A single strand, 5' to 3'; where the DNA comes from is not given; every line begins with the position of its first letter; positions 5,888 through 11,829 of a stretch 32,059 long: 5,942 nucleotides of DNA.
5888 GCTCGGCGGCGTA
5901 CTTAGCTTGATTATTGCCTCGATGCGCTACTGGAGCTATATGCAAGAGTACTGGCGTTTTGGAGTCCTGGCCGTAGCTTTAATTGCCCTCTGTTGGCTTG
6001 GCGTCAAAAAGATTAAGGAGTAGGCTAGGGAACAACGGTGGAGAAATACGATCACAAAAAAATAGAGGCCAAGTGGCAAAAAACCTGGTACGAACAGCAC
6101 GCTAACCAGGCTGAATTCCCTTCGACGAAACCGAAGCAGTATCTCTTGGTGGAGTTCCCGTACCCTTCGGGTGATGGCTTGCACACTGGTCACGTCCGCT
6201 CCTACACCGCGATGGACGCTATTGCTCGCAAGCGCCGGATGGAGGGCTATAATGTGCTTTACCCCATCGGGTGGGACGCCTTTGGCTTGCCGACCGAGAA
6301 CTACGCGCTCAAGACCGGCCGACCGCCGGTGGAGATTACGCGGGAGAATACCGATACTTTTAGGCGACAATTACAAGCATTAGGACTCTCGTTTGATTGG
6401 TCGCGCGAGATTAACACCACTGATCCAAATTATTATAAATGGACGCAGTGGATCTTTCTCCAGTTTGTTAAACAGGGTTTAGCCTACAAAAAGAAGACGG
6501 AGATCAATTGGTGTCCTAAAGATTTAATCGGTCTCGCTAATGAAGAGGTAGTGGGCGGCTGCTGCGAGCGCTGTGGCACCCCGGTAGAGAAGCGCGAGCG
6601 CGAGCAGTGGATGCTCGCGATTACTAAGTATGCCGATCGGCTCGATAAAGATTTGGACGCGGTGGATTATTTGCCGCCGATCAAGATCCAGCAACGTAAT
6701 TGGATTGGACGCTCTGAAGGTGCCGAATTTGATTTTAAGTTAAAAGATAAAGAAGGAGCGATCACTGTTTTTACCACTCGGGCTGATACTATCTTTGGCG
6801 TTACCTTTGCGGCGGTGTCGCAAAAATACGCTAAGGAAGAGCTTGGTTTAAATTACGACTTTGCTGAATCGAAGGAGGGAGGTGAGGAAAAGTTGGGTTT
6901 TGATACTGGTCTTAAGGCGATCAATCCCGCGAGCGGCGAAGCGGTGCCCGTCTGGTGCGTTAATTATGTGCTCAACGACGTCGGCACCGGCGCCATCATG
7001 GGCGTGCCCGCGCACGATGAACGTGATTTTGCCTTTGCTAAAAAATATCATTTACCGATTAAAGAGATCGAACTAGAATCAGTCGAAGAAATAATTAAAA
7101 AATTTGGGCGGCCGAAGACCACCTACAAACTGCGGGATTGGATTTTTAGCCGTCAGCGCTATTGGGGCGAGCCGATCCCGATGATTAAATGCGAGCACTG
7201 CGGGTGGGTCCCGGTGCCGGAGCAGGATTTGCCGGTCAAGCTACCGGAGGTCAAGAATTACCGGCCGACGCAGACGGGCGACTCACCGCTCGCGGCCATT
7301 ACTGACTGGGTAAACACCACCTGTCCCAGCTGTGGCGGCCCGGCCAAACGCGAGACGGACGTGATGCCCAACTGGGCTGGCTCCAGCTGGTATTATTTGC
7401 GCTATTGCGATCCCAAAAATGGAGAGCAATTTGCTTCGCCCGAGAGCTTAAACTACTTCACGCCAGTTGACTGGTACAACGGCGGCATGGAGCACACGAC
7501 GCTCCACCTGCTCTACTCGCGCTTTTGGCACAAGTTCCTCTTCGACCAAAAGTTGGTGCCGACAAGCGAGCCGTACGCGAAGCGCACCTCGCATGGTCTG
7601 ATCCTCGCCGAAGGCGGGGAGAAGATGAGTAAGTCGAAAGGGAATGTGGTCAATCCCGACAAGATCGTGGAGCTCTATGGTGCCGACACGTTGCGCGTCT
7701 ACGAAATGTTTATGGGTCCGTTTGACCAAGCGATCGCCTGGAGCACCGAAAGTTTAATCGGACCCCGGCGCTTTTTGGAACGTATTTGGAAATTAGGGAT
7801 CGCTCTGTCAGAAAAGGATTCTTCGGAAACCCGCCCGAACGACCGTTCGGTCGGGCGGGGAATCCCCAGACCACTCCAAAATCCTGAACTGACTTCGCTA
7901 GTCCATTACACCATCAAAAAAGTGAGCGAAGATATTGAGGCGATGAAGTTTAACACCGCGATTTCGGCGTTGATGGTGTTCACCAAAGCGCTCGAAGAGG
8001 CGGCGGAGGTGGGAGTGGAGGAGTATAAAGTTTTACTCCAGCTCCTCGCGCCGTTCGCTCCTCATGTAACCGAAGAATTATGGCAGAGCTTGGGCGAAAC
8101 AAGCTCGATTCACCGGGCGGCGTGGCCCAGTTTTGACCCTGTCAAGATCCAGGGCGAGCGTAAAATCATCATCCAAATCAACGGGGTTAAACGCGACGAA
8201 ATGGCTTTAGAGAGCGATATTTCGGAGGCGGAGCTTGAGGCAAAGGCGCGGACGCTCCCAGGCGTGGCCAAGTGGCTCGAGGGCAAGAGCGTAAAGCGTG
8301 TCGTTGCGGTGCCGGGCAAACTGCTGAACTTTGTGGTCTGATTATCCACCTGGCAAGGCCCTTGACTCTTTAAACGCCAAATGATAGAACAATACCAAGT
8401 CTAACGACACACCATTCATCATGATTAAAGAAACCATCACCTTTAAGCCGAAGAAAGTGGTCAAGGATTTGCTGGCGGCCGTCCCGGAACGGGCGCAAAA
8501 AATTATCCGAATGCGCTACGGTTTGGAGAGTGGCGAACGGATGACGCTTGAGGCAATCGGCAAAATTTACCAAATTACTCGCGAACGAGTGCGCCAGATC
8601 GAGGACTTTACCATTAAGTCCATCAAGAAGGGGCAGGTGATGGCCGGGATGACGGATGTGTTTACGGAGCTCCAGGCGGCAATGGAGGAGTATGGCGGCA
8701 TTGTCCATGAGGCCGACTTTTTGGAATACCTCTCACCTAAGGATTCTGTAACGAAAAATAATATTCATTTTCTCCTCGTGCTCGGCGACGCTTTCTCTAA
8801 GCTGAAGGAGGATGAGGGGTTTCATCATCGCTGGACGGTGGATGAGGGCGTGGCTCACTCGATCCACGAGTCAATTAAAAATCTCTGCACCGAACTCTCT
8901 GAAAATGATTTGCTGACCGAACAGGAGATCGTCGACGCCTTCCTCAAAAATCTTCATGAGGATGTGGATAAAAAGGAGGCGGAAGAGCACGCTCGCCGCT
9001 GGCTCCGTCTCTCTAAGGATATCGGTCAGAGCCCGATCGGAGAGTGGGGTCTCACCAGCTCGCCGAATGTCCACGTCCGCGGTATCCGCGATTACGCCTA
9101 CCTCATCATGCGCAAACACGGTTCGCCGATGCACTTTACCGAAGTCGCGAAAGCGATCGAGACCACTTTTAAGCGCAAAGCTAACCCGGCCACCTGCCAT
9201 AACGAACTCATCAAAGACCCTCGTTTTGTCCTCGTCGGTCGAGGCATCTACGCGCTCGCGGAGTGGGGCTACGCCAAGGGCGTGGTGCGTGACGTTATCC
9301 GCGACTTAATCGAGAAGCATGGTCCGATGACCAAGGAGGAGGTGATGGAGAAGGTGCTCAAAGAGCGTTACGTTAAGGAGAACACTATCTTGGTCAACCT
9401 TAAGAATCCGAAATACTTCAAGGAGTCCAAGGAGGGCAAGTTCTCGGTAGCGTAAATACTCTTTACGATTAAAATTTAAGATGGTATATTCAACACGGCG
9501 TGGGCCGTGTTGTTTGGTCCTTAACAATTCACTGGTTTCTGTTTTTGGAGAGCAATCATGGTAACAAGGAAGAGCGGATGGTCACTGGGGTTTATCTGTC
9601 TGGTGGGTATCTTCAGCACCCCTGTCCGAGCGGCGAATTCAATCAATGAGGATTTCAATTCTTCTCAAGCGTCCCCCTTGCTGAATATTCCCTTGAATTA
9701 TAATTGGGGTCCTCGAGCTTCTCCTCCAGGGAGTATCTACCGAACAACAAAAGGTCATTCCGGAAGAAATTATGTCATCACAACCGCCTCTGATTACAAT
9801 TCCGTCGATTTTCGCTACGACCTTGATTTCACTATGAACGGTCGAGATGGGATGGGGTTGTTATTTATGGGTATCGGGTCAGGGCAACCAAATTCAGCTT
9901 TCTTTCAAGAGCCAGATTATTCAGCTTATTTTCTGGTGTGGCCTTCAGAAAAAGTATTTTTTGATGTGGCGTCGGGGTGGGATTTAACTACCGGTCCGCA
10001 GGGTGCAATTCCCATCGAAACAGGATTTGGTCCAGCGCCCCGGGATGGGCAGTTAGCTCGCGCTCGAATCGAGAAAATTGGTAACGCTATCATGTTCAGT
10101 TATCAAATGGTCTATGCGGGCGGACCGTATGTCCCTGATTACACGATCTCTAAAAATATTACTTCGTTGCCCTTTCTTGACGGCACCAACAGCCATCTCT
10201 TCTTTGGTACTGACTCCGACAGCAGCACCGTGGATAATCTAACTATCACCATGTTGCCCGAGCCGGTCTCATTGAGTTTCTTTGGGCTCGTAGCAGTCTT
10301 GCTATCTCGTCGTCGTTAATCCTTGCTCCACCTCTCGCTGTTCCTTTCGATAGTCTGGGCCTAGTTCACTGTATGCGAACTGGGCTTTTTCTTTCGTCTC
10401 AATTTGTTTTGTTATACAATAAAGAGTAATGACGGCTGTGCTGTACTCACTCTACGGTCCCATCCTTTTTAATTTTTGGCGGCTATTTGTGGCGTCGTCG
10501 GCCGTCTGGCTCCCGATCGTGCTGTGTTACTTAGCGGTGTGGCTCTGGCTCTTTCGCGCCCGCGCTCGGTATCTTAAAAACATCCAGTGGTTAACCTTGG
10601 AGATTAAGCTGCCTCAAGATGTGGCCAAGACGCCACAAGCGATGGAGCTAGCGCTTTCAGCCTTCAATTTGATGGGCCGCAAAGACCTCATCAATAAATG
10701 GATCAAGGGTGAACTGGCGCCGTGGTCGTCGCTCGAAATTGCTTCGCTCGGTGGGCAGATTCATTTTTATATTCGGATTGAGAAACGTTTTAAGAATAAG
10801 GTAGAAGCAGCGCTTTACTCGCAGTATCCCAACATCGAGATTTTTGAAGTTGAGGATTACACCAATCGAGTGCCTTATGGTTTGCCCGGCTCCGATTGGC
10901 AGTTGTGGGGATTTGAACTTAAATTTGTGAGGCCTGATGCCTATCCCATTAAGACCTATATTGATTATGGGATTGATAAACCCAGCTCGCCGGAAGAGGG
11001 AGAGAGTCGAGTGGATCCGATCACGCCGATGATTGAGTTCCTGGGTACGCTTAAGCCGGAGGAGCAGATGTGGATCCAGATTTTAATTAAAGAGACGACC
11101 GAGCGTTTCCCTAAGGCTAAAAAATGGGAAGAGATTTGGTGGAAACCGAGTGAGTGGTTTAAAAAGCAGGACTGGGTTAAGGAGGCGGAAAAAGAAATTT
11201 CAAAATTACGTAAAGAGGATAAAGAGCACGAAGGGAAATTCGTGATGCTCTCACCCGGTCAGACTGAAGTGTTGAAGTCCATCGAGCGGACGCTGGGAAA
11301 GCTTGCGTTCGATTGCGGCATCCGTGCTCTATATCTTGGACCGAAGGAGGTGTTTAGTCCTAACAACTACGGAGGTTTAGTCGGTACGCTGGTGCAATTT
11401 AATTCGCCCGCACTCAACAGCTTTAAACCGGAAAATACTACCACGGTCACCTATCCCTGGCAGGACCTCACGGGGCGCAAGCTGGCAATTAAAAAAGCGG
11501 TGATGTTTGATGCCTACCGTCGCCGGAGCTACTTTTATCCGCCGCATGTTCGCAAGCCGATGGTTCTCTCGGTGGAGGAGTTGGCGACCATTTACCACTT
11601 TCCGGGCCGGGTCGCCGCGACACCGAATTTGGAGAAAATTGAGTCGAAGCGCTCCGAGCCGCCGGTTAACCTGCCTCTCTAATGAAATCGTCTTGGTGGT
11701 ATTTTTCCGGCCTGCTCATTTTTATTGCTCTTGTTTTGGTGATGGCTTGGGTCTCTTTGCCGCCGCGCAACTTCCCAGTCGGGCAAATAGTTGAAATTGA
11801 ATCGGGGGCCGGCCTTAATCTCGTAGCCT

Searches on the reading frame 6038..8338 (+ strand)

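Call 6: search_protein_families(library=pfam, proteins=[window:6038-8338:+], max_evalue=0.001)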
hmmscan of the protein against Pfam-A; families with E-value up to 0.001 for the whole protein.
window:6038-8338:+ (767 aa): 5 families
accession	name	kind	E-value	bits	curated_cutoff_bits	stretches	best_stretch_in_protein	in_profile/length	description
PF00133.28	tRNA-synt_1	-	2.1e-47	162.3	22.7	2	12-216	1-217/414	tRNA synthetases class I (I, L, M and V)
PF13603.12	tRNA-synt_1_2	-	1.8e-44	151.9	25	1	220-344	1-139/185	Leucyl-tRNA synthetase, editing domain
PF09334.17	tRNA-synt_1g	-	1.9e-29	103.1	20.1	2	40-184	7-160/391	tRNA synthetases class I (M)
PF08264.19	Anticodon_1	-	5.5e-21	75.4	25.1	1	618-729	4-143/148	Anticodon-binding domain of tRNA ligase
PF01406.26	tRNA-synt_1e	-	1.1e-05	25.4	27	0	511-571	235-294/301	tRNA synthetases class I (C) catalytic domain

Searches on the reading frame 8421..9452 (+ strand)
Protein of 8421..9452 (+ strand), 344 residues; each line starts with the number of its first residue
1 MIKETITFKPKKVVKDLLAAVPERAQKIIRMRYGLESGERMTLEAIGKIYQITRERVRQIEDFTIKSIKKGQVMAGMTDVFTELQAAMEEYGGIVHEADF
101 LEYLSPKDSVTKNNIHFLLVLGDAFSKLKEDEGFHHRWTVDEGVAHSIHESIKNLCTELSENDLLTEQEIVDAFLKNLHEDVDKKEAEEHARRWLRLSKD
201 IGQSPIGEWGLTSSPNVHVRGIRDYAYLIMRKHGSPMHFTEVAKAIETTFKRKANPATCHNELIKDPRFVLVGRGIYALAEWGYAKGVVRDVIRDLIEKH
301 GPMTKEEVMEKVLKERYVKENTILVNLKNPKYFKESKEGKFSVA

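Call 6: search_protein_families(library=pfam, proteins=[window:8421-9452:+], max_evalue=0.001)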
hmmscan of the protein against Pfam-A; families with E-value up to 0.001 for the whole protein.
window:8421-9452:+ (344 aa): 2 families
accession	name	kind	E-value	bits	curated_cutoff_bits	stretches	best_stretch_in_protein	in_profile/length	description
PF04545.22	Sigma70_r4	-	3.8e-13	49.2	24.1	1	17-70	1-50/50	Sigma-70, region 4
PF05066.19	HARE-HTH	-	1e-08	35.8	25.9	1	224-282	5-71/71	HB1, ASXL, restriction endonuclease HTH domain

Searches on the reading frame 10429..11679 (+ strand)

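Call 7: search_protein_families(library=pfam, proteins=[window:10429-11679:+], max_evalue=0.001)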
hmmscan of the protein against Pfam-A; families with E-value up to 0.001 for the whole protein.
window:10429-11679:+ (417 aa): 0 families

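Call 30: search_protein_families(library=pfam, proteins=[window:10429-11679:+], max_evalue=1)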
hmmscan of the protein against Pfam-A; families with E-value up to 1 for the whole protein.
window:10429-11679:+ (417 aa): 1 family
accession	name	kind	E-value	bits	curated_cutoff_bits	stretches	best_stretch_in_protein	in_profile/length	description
PF19010.6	DUF5739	-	0.029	14.7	25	1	111-157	56-102/114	Family of unknown function (DUF5739)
